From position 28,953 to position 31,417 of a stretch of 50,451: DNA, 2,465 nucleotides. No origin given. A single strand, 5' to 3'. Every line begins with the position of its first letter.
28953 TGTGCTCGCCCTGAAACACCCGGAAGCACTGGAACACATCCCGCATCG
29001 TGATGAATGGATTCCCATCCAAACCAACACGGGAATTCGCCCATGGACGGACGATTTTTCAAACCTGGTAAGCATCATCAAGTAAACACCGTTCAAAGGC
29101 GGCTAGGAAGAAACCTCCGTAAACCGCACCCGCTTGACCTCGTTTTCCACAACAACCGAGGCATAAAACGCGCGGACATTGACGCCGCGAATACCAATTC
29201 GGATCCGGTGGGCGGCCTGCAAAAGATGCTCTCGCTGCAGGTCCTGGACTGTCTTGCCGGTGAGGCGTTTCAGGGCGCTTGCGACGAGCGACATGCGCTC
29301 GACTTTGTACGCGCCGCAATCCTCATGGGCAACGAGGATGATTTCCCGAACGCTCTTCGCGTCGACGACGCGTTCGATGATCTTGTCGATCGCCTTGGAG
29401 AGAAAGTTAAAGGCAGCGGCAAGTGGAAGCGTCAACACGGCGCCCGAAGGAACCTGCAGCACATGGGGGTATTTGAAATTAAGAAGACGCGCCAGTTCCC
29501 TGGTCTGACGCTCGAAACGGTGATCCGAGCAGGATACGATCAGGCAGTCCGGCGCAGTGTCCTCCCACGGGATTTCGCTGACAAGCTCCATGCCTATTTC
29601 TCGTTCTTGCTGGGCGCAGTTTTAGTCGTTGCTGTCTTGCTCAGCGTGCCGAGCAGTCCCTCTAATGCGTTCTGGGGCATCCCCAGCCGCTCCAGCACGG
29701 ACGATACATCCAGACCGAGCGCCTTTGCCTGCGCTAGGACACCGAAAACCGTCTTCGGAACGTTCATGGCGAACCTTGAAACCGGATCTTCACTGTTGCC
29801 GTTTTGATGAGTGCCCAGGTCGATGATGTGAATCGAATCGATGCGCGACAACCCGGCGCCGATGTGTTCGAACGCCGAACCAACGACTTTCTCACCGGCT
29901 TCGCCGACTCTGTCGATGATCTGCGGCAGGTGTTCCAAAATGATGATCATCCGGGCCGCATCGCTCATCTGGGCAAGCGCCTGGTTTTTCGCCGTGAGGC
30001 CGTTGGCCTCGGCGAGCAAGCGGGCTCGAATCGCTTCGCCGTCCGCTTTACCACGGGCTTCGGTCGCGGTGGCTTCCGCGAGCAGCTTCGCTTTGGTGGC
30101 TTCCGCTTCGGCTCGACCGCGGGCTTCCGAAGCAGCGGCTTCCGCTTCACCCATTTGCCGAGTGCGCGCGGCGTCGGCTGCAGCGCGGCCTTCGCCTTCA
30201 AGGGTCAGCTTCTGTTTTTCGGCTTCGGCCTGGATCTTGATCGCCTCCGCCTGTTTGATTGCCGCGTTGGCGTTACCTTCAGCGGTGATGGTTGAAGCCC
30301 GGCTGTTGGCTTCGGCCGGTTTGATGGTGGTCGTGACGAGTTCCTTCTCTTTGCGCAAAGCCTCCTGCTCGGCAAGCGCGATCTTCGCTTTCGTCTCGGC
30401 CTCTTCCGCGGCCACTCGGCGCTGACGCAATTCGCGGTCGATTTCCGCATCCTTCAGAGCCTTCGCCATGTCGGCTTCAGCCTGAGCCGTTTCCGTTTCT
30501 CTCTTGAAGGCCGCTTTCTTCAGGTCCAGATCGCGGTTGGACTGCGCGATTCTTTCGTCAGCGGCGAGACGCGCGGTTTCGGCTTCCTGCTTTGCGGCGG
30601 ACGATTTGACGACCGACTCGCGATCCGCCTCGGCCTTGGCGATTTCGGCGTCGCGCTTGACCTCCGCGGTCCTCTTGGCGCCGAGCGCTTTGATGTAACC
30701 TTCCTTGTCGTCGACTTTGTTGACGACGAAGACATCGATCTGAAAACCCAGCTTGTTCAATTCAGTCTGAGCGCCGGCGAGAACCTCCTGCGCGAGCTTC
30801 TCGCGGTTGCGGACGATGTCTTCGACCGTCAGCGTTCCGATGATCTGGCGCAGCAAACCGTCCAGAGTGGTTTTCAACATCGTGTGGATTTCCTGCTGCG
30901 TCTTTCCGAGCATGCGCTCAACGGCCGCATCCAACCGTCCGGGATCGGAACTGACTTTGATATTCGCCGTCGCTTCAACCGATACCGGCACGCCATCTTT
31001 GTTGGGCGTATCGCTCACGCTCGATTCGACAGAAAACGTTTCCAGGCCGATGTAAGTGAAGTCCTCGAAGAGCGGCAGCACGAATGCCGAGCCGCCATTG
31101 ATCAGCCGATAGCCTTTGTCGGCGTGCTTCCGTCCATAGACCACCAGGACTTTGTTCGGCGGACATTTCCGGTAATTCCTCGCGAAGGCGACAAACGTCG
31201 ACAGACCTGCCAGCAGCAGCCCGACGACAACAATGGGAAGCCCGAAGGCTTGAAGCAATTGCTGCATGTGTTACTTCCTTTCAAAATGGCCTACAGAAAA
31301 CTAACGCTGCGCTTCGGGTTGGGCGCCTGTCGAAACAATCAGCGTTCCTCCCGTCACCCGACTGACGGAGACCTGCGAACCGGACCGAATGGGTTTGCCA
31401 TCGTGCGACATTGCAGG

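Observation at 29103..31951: His/Asp-rich NfeD - flotillin - minimal beta-carbonic-anhydrase-like operon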

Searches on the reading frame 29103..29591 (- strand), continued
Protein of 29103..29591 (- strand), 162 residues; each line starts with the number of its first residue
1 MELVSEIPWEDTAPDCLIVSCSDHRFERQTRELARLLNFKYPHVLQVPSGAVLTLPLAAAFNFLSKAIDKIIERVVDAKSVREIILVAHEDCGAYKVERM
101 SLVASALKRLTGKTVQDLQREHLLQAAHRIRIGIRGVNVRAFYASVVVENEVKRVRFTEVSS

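Call 37: search_protein_representatives(alignment_id=A1)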
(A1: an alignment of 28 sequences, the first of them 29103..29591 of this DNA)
Query: 28 sequences, 178 profile positions. Proteins with E-value up to 0.001 (for the whole library): 459; up to 1e-10: 56; up to 1e-30: 21. The best 150 are listed.
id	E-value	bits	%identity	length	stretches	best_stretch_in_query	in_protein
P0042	1.5e-78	279.0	-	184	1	9-177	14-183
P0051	5.5e-64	231.5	-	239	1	9-177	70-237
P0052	6.8e-64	231.2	-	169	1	13-177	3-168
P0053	3.0e-63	229.1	-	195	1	13-177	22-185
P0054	1.2e-60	220.7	-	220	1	11-177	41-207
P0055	1.9e-59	216.8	-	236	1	9-176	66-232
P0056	4.7e-59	215.5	-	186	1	6-177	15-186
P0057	5.6e-59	215.2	-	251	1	6-177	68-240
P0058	1.7e-57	210.4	-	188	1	10-175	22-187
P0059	9.8e-54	198.1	-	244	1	9-176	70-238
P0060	2.5e-53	196.8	-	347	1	7-176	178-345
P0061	1.6e-52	194.2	-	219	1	10-176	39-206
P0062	2.9e-49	183.6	-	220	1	12-176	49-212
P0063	4.3e-49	183.0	-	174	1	6-177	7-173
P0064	2.1e-44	167.8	-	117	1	62-177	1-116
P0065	9.9e-42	159.0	-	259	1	15-175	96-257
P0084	3.3e-14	69.4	-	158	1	17-175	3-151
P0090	9.0e-13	64.7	-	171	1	16-176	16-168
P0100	2.1e-11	60.2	-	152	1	20-176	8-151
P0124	8.6e-10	55.0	-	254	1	16-165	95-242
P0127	1.2e-09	54.5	-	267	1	19-176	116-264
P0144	4.0e-09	52.8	-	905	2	28-164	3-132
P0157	1.0e-08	51.5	-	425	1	21-176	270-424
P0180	4.7e-08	49.3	-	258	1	19-174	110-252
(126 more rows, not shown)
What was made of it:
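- Closest known: Pfam PF20393 Pro_CA_2. Different: It belongs to a compact subfamily, with 21 clusters at E<=1e-30 out of 459 (call 37).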

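Call 43: search_protein_families(library=pfam, proteins=[P0060, P0144, P0157, P0127, P0124, P0180, P0065, P0084, P0090, P0100], max_evalue=0.01)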
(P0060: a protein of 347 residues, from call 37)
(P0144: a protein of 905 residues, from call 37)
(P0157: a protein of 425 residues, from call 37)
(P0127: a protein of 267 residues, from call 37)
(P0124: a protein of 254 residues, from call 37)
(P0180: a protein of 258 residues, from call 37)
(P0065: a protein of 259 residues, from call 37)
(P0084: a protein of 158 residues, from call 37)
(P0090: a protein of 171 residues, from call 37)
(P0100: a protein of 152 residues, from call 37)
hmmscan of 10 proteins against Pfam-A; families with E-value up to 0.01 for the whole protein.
P0060 (347 aa): 1 family
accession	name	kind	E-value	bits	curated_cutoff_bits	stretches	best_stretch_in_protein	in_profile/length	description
PF00484.24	Pro_CA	-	0.0014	19.3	25.7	1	203-282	2-69/156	Carbonic anhydrase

P0144 (905 aa): 5 families
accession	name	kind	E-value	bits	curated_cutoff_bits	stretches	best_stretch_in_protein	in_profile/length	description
PF13306.12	LRR_5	-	1.8e-23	83.2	27.7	1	360-455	17-110/127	BspA type Leucine rich repeat region (6 copies)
PF13403.11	Hint_2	-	1.8e-19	71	28.4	1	749-885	2-145/147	Hint domain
PF20393.3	Pro_CA_2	-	4e-15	56.5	30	2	2-127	2-115/125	Putative carbonic anhydrase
PF13855.12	LRR_8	-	2.2e-07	31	27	1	410-453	12-56/61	Leucine rich repeat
PF00484.24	Pro_CA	-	2.8e-07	31.4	25.7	0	6-114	1-99/156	Carbonic anhydrase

P0157 (425 aa): 0 families

P0127 (267 aa): 5 families
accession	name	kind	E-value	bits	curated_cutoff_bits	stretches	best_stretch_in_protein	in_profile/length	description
PF20393.3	Pro_CA_2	-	7.4e-13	49.2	30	1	128-252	6-117/125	Putative carbonic anhydrase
PF00430.23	ATP-synt_B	-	0.0037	17.8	28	1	40-86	35-80/132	ATP synthase B/B' CF(0)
PF00484.24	Pro_CA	-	0.0045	17.7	25.7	0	128-212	1-73/156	Carbonic anhydrase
PF16999.10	V-ATPase_G_2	-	0.0052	17.8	28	0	37-91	4-57/104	Vacuolar (H+)-ATPase G subunit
PF24743.1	DUF7692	-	0.0061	17.1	26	0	34-78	6-50/55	Domain of unknown function (DUF7692)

P0124 (254 aa): 0 families

P0180 (258 aa): 1 family
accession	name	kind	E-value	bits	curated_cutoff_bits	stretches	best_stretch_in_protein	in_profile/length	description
PF20393.3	Pro_CA_2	-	3.8e-06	27.5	30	1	123-234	7-112/125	Putative carbonic anhydrase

P0065 (259 aa): 0 families

P0084 (158 aa): 1 family
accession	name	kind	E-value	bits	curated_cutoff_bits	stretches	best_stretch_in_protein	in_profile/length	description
PF20393.3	Pro_CA_2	-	1.4e-08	35.4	30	1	17-93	6-81/125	Putative carbonic anhydrase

P0090 (171 aa): 1 family
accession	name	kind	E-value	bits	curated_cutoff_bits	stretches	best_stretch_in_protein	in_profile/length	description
PF20393.3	Pro_CA_2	-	0.0048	17.5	30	1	32-156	7-116/125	Putative carbonic anhydrase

P0100 (152 aa): 1 family
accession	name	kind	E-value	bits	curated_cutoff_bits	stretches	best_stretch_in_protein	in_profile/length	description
PF20393.3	Pro_CA_2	-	2.8e-08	34.5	30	1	19-133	6-114/125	Putative carbonic anhydrase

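Call 46: find_encoding_contigs(protein=window:29103-29591:-, flank=3000, max_places=3)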
Protein window:29103-29591:- (162 aa): 4 contigs read that carry it; 3 places shown.
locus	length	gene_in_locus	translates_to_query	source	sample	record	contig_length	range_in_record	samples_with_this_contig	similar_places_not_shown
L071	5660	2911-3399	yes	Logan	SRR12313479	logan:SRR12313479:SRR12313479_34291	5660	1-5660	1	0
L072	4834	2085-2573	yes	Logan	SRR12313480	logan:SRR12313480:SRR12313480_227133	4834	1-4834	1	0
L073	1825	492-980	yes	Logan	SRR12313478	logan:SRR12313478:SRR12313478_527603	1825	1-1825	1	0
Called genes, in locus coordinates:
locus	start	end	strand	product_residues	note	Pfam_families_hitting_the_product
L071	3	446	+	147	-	?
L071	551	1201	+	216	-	-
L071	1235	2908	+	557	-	PF01145:Band_7, PF15975:Flot (weak)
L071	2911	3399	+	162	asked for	-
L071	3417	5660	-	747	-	?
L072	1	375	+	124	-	?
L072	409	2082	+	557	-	PF01145:Band_7, PF15975:Flot (weak)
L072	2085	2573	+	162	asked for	-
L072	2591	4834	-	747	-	?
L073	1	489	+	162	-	?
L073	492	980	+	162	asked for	-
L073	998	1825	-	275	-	?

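Call 48: list_cluster_members(proteins=[window:29103-29591:-, window:31301-31951:-])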
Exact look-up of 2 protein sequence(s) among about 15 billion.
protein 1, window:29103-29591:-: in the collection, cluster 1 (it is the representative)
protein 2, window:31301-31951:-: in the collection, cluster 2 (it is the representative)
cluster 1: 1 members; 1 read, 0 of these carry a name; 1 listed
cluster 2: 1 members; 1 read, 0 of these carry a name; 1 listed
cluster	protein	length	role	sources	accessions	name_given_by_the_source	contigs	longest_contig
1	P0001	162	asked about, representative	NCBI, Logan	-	-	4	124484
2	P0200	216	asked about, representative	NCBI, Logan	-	-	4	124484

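Call 66: search_protein_families(library=pfam, proteins=[L001:2992-3576:+], max_evalue=0.1)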
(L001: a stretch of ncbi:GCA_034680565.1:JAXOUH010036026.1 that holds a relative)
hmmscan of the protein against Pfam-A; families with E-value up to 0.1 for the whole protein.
L001:2992-3576:+ (194 aa): 0 families

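Call 79: fold_search(model_id=the predicted structure, library=pdb)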
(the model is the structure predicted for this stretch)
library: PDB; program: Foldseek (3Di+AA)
matches with E <= 10: 1037; with E <= 0.001: 49
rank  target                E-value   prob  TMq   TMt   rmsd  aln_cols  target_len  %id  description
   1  1g5c_A                7.7e-06  1.00  0.53  0.51   8.2       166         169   16  CRYSTAL STRUCTURE OF THE 'CAB' TYPE BETA CLASS CARBONIC ANHYDRASE FROM METHANOBACTERIUM THERMOAUTOTROPHICUM (released 2001-04-04)
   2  1ylk_A                3.4e-05  1.00  0.57  0.57   7.7       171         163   19  Crystal Structure of Rv1284 from Mycobacterium tuberculosis in Complex with Thiocyanate (released 2005-03-08)
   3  5cxk_A                3.7e-05  1.00  0.49  0.38   6.3       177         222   16  Crystal structure of beta carbonic anhydrase from Vibrio cholerae (released 2015-12-09)
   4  3las_A                6.6e-05  1.00  0.50  0.49   8.5       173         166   18  Crystal structure of carbonic anhydrase from streptococcus mutans to 1.4 angstrom resolution (released 2011-01-12)
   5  2a5v_B                7.0e-05  1.00  0.52  0.42   5.6       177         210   12  Crystal structure of M. tuberculosis beta carbonic anhydrase, Rv3588c, tetrameric form (released 2005-09-20)
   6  6y04_A                7.5e-05  1.00  0.58  0.52   8.5       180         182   17  Crystal structure of beta-carbonic anhydrase isoform I (TvaCA1) from the Trichomonas vaginalis protozoan. (released 2020-07-08)
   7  2a5v_C                7.5e-05  1.00  0.52  0.44   5.6       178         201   12  Crystal structure of M. tuberculosis beta carbonic anhydrase, Rv3588c, tetrameric form (released 2005-09-20)
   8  1g5c_F                8.0e-05  1.00  0.49  0.51   8.8       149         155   17  CRYSTAL STRUCTURE OF THE 'CAB' TYPE BETA CLASS CARBONIC ANHYDRASE FROM METHANOBACTERIUM THERMOAUTOTROPHICUM (released 2001-04-04)
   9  6gwu_B                9.1e-05  1.00  0.55  0.45   5.1       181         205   16  Carbonic anhydrase CaNce103p from Candida albicans (released 2018-11-07)
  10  2w3q                  9.7e-05  1.00  0.52  0.38   8.4       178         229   16  Structure and inhibition of the CO2-sensing carbonic anhydrase Can2 from the pathogenic fungus Cryptococcus neoformans (released 2008-12-30)
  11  6gwu_A                1.0e-04  1.00  0.55  0.45   5.1       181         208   16  Carbonic anhydrase CaNce103p from Candida albicans (released 2018-11-07)
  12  2a5v_A                1.3e-04  1.00  0.52  0.42   5.6       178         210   12  Crystal structure of M. tuberculosis beta carbonic anhydrase, Rv3588c, tetrameric form (released 2005-09-20)
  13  6jqc_A                1.3e-04  1.00  0.46  0.45   9.0       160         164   18  The structural basis of the beta-carbonic anhydrase CafC (wild type) of the filamentous fungus Aspergillus fumigatus (released 2019-08-14)
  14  6gwu_D                1.3e-04  1.00  0.57  0.48   5.4       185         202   15  Carbonic anhydrase CaNce103p from Candida albicans (released 2018-11-07)
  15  2a5v_D                1.4e-04  1.00  0.52  0.43   5.6       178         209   12  Crystal structure of M. tuberculosis beta carbonic anhydrase, Rv3588c, tetrameric form (released 2005-09-20)
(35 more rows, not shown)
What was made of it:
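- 29103..29591 (-): Soluble 162-aa protein of the beta-carbonic-anhydrase superfamily, a divergent Pro_CA_2 (PF20393) lineage, with an intact Cys21-Asp23-Arg25-His89-Cys92 set. In Foldseek PDB, 49 of the 50 listed hits are beta-CAs, with query-normalised TM-scores up to 0.58 (call 79).
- On Beta-carbonic anhydrase (Pfam PF00484 Pro_CA; EC 4.2.1.1): In Foldseek PDB, 49 of the 50 listed hits are beta-CAs (call 79).
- In the Foldseek PDB search, 49 of the 50 listed hits are beta-CAs (call 79).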

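Call 82: search_protein_families(library=pfam, proteins=[L026:632-2149:+, L026:2165-3073:+, L026:3106-4476:+, L040:4018-4473:+, L040:4941-5879:+, L026:6048-6749:+, L026:6751-7599:+, L055:5510-7420:+, L045:1638-2822:+, L045:2876-4054:+], max_evalue=0.001)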
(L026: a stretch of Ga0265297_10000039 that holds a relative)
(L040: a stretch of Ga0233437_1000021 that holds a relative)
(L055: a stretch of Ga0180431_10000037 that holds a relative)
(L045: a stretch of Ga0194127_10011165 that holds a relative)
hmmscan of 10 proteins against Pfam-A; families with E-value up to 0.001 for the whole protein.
L026:632-2149:+ (505 aa): 4 families
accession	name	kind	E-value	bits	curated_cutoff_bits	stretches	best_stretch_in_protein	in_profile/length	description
PF00006.31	ATP-synt_ab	-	8.7e-83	277.6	29.5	1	154-369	1-213/213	ATP synthase alpha/beta family, nucleotide-binding domain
PF00306.32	ATP-synt_ab_C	-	1.6e-50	171.1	27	1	376-501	1-126/126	ATP synthase alpha/beta chain, C terminal domain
PF02874.29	ATP-synt_ab_N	-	5.1e-11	43.4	20.9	1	24-97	2-69/69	ATP synthase alpha/beta family, beta-barrel domain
PF06745.19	ATPase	-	4.4e-05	23.4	26.6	1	152-217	2-70/231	KaiC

L026:2165-3073:+ (302 aa): 1 family
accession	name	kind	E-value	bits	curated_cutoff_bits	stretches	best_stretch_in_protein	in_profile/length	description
PF00231.24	ATP-synt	-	2.1e-98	330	39.9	1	5-301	2-285/285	ATP synthase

L026:3106-4476:+ (456 aa): 3 families
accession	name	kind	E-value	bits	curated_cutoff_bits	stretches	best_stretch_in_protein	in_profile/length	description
PF00006.31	ATP-synt_ab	-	4e-73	246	29.5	1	130-343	1-213/213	ATP synthase alpha/beta family, nucleotide-binding domain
PF22919.1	ATP-synt_VA_C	-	2.8e-20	72.7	24.7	1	348-436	5-96/101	C-terminal domain of V and A type ATP synthase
PF02874.29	ATP-synt_ab_N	-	1.2e-19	71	20.9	1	6-72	1-68/69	ATP synthase alpha/beta family, beta-barrel domain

L040:4018-4473:+ (151 aa): 2 families
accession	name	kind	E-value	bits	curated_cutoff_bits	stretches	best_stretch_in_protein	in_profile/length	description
PF02823.21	ATP-synt_DE_N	-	2.3e-25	88.8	27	1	4-81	2-80/80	ATP synthase, Delta/Epsilon chain, beta-sandwich domain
PF00401.25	ATP-synt_DE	-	0.00011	22.7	24.6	1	85-129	1-45/47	ATP synthase, Delta/Epsilon chain, long alpha-helix domain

L040:4941-5879:+ (312 aa): 1 family
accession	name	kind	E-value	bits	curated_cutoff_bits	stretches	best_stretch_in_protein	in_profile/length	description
PF20393.3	Pro_CA_2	-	6.2e-16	59.2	30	1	35-147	5-110/125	Putative carbonic anhydrase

L026:6048-6749:+ (233 aa): 3 families
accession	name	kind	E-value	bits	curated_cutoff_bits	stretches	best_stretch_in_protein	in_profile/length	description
PF00535.33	Glycos_transf_2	-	3.8e-35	121.7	23.3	1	6-121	1-120/168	Glycosyl transferase family 2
PF10111.15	Glyco_tranf_2_2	-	8.5e-17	62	27.3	1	6-148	1-148/276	Glycosyltransferase like family 2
PF13641.12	Glyco_tranf_2_3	-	5e-15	56.6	27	1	3-176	1-200/230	Glycosyltransferase like family 2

L026:6751-7599:+ (282 aa): 3 families
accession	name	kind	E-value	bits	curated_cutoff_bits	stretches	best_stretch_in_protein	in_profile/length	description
PF00535.33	Glycos_transf_2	-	1.1e-22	81.2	23.3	1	4-115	1-115/168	Glycosyl transferase family 2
PF13641.12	Glyco_tranf_2_3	-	4.9e-17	63.2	27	1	3-234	3-220/230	Glycosyltransferase like family 2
PF13712.12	Glyco_tranf_2_5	-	3.1e-06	27.5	27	1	56-230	30-194/210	Glycosyltransferase like family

L055:5510-7420:+ (636 aa): 0 families

L045:1638-2822:+ (394 aa): 1 family
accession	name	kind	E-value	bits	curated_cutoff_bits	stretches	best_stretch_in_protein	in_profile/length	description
PF01145.31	Band_7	-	2.2e-15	57.6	23.6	1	42-232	2-174/176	SPFH domain / Band 7 family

L045:2876-4054:+ (392 aa): 1 family
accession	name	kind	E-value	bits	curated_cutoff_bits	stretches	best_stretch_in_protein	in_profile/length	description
PF01145.31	Band_7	-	4.1e-15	56.7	23.6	1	35-225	2-166/176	SPFH domain / Band 7 family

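Call 89: search_protein_families(library=padloc, proteins=[window:29103-29591:-], max_evalue=0.01)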
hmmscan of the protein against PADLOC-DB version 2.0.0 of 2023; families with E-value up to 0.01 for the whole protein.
window:29103-29591:- (162 aa): 0 families
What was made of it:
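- Tried and rejected: PADLOC: no hits, so a defence-system reading was dropped (call 89).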

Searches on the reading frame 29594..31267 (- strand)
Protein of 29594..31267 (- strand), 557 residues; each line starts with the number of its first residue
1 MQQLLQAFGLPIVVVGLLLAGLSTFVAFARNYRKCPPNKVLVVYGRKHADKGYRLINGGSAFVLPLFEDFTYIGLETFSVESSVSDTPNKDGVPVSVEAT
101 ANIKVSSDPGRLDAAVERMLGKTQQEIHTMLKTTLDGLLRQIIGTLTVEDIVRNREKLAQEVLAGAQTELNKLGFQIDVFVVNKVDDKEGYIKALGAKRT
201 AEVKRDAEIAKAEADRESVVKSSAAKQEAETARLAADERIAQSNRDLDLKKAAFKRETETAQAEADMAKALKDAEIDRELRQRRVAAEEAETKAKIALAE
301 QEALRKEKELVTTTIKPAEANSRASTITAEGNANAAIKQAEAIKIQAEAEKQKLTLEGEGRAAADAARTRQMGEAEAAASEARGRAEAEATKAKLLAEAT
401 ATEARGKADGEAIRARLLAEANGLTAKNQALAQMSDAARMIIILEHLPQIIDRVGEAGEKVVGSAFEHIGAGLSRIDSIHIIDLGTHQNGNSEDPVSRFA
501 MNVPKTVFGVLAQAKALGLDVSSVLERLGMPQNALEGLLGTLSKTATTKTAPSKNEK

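Call 3: search_protein_families(library=pfam, proteins=[window:29594-31267:-], max_evalue=1)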
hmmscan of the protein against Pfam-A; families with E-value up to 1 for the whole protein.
window:29594-31267:- (557 aa): 3 families
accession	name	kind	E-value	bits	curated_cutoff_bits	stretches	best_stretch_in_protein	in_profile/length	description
PF01145.31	Band_7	-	2.6e-30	106.2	23.6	1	35-215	3-175/176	SPFH domain / Band 7 family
PF15975.10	Flot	-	1.1e-05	25.9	27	1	397-475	2-81/124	Flotillin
PF13421.11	Band_7_1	-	0.11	12.5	24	1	123-190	129-198/211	SPFH domain-Band 7 family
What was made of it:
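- On Bacterial flotillin (FloT/YqiK type): Band_7 E=2.6e-30, residues 35-215 (call 3). PF15975 Flot scores 25.9 bits, just under the cut-off of 27 (call 3).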

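Call 4: search_protein_families(library=ncbifam, proteins=[window:29594-31267:-], max_evalue=1)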
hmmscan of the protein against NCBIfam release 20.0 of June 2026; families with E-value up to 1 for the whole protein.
window:29594-31267:- (557 aa): 3 families
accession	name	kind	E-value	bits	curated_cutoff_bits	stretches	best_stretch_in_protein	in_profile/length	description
NF058507.1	FlotScfldFlot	equivalog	1e-82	278.7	700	2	13-395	5-392/477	flotillin lipid rafts scaffold protein FloT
TIGR01932.1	hflC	equivalog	0.047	12.5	134.4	1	53-159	45-149/318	protease modulator HflC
NF046048.1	NlpC_P60_DIP1281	equivalog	0.46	9.2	517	1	198-438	120-360/587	DIP1281 family NlpC/P60 protein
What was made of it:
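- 29594..31267 (-): Flotillin of the YqiK/FloT type, 557 aa: N-terminal hydrophobic anchor, SPFH/Band_7 domain, Ala/Glu-rich coiled coil and a flotillin C-terminal region. Band_7 E=2.6e-30; Flot PF15975 25.9 bits against a cut-off of 27; NCBIfam FloT E=1e-82 but below the equivalog cut-off (calls 3, 4).
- On Bacterial flotillin (FloT/YqiK type): 278.7 bits (call 4).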

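Call 89: search_protein_families(library=padloc, proteins=[window:29594-31267:-], max_evalue=0.01)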
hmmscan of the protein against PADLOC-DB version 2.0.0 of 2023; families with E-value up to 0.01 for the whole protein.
window:29594-31267:- (557 aa): 0 families
